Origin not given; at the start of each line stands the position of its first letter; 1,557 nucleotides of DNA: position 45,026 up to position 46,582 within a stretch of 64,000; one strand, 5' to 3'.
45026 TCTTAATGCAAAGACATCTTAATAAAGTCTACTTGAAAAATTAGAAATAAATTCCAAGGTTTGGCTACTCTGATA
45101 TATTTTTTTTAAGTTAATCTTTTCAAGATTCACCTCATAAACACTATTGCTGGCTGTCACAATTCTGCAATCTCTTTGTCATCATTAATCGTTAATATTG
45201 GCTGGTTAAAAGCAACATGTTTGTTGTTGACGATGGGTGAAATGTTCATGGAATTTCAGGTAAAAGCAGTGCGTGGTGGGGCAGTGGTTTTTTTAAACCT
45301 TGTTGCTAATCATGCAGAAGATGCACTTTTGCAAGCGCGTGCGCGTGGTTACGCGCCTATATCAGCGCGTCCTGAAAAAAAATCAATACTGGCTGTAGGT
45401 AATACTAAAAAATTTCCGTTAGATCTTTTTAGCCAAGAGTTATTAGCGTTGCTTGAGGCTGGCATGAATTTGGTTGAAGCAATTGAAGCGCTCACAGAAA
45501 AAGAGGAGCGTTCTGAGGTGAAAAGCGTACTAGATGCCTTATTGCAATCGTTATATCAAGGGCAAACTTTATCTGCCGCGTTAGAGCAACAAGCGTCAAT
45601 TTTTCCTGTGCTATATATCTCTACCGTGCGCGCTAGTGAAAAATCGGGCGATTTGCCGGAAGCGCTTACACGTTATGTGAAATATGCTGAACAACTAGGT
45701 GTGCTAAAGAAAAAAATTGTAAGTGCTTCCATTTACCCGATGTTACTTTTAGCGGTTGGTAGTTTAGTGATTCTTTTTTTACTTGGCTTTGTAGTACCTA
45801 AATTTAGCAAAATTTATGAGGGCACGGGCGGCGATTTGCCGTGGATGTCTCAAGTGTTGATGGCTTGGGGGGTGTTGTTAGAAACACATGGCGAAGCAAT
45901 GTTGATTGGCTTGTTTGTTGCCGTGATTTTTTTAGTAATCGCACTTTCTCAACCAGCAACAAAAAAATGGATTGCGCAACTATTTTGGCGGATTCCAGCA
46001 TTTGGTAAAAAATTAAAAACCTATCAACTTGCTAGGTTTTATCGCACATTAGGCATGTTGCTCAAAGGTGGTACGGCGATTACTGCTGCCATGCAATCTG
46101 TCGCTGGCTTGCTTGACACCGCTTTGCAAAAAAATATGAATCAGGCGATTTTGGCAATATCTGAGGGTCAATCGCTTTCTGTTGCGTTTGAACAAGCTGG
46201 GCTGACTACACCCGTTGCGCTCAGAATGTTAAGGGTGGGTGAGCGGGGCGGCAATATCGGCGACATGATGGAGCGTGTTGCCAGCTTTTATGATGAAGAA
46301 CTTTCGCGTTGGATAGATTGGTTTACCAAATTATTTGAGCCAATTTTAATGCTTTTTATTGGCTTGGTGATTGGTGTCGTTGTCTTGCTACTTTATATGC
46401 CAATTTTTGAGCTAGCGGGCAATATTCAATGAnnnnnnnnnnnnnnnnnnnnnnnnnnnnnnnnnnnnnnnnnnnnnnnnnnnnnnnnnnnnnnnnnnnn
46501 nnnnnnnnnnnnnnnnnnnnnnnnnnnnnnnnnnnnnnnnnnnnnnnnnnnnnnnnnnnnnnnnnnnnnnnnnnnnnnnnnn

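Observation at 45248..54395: Cluster 2: a paralogous copy of the same machine immediately outside the island boundary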

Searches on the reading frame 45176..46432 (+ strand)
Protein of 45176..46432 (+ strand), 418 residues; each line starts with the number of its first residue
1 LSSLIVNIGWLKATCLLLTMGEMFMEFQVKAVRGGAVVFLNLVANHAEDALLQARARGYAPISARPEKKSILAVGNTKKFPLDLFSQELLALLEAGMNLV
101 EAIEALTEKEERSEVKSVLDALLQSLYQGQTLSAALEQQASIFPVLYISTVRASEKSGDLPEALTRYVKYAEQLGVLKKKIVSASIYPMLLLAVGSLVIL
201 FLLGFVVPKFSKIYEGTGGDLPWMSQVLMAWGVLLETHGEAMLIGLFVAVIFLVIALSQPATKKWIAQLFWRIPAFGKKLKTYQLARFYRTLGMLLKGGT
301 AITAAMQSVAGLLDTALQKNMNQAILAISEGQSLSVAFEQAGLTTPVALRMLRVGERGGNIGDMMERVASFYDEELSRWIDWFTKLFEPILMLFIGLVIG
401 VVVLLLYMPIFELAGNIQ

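Call 6: search_protein_families(library=pfam, proteins=[window:45176-46432:+], max_evalue=0.01)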
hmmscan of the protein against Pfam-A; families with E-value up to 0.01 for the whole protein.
window:45176-46432:+ (418 aa): 1 family
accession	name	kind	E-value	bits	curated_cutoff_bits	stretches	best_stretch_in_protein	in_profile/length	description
PF00482.28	T2SSF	-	2.2e-49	167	25.2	2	85-208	1-125/125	Type II secretion system (T2SS), protein F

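Call 9: search_protein_families(library=ncbifam, proteins=[window:45176-46432:+], max_evalue=0.01)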
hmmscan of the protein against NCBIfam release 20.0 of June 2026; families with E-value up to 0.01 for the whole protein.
window:45176-46432:+ (418 aa): 6 families
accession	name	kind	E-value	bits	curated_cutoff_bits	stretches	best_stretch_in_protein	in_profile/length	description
TIGR02120.1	GspF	equivalog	9.8e-83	278.6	424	1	43-416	18-400/401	type II secretion system inner membrane protein GspF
NF007861.0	PRK10573.1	equivalog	9.7e-67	225.7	401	1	48-415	29-396/401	protein transport protein HofC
NF052607.1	T4PiliAsmPilCThrm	equivalog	5.1e-58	197.1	700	1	82-416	68-403/406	type IV pilus assembly protein PilC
NF052606.1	T4PiliAsmPilCMyx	equivalog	6.6e-58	196.5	700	1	81-418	81-419/419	type IV pilus assembly protein PilC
NF047826.1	T3SSXpsF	equivalog_domain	1.7e-55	188.5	650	1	81-417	67-404/405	type II secretion system protein XpsF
NF041012.2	T4P_ComGB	equivalog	7e-37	127.5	240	1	85-413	6-330/332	competence type IV pilus assembly protein ComGB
